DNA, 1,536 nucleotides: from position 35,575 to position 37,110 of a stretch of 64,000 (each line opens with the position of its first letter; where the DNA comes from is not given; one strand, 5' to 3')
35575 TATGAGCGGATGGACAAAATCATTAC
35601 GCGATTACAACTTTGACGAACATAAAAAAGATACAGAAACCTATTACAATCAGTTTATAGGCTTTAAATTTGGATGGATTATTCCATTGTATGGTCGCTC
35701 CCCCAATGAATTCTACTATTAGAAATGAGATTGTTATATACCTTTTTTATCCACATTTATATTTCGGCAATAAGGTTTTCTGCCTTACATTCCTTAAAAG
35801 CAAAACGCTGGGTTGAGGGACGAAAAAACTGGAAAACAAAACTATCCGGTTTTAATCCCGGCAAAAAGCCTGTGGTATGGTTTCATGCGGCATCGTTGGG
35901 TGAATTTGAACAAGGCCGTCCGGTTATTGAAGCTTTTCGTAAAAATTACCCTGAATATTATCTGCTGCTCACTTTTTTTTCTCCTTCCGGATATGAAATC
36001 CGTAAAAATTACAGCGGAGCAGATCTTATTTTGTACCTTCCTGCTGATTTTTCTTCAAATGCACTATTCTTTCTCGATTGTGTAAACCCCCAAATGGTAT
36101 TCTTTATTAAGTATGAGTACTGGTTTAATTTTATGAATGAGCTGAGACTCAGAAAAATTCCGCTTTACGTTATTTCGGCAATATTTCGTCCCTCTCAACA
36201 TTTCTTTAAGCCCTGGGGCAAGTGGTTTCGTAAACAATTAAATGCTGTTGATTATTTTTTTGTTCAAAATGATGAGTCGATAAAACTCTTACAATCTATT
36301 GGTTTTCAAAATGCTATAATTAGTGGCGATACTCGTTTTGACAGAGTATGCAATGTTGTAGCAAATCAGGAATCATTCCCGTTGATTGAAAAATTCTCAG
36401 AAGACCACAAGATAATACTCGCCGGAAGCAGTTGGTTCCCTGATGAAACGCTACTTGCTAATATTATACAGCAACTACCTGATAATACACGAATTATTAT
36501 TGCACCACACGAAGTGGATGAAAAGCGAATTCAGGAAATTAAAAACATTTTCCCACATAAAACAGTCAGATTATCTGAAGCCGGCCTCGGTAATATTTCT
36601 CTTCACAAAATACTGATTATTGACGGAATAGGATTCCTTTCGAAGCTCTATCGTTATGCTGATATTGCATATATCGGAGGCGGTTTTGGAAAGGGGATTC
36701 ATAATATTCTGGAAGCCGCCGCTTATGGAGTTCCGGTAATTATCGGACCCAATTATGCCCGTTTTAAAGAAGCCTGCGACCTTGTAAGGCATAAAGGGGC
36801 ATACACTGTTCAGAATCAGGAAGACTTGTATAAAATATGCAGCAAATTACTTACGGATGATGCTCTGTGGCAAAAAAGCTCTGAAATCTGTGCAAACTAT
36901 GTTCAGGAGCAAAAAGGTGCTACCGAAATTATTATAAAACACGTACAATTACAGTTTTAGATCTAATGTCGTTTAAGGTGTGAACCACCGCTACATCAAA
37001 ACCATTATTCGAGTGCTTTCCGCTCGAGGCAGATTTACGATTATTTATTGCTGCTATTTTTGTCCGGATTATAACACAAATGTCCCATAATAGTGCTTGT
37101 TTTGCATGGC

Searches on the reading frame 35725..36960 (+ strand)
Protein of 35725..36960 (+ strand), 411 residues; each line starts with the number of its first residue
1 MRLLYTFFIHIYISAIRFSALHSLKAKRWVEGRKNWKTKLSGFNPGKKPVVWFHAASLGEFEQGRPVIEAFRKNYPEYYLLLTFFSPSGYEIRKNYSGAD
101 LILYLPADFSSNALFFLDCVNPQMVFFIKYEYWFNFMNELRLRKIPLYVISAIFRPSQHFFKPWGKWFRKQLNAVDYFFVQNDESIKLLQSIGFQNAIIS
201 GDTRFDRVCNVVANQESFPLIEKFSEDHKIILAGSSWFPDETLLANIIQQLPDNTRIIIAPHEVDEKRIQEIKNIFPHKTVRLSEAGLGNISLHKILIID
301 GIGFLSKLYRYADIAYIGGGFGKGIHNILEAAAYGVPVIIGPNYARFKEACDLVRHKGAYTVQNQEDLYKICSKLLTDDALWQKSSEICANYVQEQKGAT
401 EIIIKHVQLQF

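Call 45: search_protein_families(library=pfam, proteins=[window:35725-36960:+], max_evalue=0.01)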
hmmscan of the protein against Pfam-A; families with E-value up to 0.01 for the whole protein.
window:35725-36960:+ (411 aa): 1 family
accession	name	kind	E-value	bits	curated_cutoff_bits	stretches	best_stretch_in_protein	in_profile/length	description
PF04413.22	Glycos_transf_N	-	2e-42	145.2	23.9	1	36-207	3-179/179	3-Deoxy-D-manno-octulosonic-acid transferase (kdotransferase)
